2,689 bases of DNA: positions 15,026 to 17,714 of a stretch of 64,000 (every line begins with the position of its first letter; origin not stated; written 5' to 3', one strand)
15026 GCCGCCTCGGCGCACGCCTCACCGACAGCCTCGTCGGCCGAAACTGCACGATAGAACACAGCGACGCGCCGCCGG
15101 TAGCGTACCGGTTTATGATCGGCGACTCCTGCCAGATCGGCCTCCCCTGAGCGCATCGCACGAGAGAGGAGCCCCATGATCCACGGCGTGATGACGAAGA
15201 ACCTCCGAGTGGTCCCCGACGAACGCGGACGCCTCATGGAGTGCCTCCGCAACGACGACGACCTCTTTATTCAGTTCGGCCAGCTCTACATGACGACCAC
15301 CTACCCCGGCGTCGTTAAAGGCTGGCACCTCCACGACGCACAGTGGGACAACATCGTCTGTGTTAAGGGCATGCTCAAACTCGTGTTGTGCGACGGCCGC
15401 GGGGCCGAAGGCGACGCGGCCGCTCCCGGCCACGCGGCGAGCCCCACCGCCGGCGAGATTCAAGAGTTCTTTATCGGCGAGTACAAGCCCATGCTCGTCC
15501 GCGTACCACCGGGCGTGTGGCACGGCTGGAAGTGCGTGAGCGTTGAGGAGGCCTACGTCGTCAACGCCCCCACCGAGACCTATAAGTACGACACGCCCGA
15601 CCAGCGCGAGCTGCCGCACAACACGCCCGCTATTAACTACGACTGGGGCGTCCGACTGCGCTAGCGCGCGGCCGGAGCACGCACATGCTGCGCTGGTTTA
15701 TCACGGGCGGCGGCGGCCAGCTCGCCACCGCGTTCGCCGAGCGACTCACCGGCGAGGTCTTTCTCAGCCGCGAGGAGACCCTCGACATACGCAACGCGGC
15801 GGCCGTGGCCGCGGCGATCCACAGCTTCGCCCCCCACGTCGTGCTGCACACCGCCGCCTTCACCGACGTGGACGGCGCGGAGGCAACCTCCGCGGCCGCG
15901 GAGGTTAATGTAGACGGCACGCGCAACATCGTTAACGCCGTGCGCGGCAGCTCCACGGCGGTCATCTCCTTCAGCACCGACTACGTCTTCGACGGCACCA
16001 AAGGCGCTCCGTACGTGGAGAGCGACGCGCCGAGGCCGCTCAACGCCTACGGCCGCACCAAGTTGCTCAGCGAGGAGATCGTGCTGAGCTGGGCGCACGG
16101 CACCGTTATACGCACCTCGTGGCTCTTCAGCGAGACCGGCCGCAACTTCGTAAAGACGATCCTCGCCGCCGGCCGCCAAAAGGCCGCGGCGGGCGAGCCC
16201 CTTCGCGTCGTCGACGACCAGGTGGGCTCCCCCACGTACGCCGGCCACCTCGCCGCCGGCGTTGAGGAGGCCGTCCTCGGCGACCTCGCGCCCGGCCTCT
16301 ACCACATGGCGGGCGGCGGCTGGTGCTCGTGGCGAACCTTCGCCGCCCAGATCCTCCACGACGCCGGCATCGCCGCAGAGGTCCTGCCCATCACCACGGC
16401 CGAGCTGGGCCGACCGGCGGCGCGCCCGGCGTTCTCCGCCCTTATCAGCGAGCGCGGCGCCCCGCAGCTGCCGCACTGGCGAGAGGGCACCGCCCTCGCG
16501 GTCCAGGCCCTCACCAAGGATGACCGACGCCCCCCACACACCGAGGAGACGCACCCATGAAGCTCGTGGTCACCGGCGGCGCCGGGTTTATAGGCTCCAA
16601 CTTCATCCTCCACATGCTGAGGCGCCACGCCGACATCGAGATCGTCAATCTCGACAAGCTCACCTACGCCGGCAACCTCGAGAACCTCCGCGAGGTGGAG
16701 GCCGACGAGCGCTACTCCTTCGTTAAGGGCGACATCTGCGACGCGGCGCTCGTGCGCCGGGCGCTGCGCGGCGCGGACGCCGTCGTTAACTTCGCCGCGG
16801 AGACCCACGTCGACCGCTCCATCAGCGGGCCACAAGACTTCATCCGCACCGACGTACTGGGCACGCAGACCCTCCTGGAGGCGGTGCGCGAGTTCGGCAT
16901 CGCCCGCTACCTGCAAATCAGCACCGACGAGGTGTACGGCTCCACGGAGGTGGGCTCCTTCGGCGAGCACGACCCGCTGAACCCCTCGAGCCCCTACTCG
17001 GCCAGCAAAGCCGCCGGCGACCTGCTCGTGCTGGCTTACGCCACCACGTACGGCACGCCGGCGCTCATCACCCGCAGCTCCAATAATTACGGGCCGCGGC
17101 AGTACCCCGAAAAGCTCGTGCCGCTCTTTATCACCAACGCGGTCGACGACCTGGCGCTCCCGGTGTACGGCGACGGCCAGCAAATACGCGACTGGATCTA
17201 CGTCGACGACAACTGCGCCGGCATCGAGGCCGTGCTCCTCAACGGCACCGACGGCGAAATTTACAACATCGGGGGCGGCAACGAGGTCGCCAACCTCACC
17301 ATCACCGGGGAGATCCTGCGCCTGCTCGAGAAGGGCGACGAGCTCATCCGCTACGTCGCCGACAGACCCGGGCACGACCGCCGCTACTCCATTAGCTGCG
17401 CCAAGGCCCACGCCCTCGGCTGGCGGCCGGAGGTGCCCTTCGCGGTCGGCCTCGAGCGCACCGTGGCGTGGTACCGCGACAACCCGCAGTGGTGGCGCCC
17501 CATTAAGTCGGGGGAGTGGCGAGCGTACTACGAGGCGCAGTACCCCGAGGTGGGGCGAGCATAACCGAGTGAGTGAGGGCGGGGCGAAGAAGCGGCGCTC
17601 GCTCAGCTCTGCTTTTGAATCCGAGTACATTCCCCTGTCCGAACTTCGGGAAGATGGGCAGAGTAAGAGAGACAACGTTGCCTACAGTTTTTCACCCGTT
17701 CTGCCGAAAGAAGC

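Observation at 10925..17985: Inverted repeat pair of about 320 bp (pilin C 5' end versus pilin I 5' end) flanks a 6.4-kb block holding five pilin copies and rmlACDB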

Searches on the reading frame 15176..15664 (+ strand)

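Call 12: search_protein_families(library=pfam, proteins=[window:15176-15664:+])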
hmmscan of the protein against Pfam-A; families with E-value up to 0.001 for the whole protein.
window:15176-15664:+ (162 aa): 4 families
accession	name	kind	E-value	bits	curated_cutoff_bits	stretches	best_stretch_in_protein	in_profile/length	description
PF00908.23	dTDP_sugar_isom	-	3.9e-10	40.1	27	1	2-157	4-152/168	dTDP-4-dehydrorhamnose 3,5-epimerase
PF14667.12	Polysacc_synt_C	-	6.7e-10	39.5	28.7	1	15-66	3-49/111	Polysaccharide biosynthesis C-terminal domain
PF05523.17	FdtA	-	5.1e-05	23.5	23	1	6-76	4-74/131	WxcM-like, C-terminal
PF07883.17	Cupin_2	-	0.00011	22.2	27.2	0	107-129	45-67/70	Cupin domain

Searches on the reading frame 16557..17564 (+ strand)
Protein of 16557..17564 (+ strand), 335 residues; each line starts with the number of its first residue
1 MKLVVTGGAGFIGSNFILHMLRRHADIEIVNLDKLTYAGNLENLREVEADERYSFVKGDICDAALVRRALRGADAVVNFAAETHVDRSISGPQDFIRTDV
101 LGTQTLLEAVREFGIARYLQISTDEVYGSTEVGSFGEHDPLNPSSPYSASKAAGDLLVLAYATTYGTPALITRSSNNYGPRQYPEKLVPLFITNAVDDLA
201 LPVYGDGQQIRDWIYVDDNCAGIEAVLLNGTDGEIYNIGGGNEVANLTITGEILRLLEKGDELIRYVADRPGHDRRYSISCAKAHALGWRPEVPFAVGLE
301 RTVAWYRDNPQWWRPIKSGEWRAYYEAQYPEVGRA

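Call 11: find_encoding_contigs(protein=window:16557-17564:+, flank=10000, max_places=10)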
Protein window:16557-17564:+ (335 aa): 1 contig read that carries it; 1 place shown.
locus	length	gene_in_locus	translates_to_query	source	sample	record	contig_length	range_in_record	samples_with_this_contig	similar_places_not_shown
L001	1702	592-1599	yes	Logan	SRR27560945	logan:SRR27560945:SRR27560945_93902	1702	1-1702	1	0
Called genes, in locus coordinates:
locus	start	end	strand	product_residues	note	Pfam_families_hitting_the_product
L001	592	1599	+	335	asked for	PF01073:3Beta_HSD, PF01370:Epimerase, PF02719:Polysacc_synt_2, PF04321:RmlD_sub_bind, PF07993:NAD_binding_4, PF13460:NAD_binding_10, PF16363:GDP_Man_Dehyd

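Call 12: search_protein_families(library=pfam, proteins=[window:16557-17564:+])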
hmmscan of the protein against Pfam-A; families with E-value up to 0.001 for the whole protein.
window:16557-17564:+ (335 aa): 7 families
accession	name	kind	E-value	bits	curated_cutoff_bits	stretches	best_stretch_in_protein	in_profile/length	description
PF16363.11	GDP_Man_Dehyd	-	9.4e-76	255.8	27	1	5-301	2-331/332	GDP-mannose 4,6 dehydratase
PF01370.27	Epimerase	-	6.4e-64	216.1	20.9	1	4-239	2-240/240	NAD dependent epimerase/dehydratase family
PF01073.25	3Beta_HSD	-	2.4e-23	83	22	1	4-217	1-219/280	3-beta hydroxysteroid dehydrogenase/isomerase family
PF04321.23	RmlD_sub_bind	-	8.8e-17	61.5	27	1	1-254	1-228/287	RmlD substrate binding domain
PF02719.21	Polysacc_synt_2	-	1.3e-15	57.8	20.2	1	4-272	2-266/293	Polysaccharide biosynthesis protein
PF07993.18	NAD_binding_4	-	1.7e-10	41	20.1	1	5-176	1-206/258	Male sterility protein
PF13460.12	NAD_binding_10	-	4.2e-10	40.2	27.2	1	7-154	1-128/184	NAD(P)H-binding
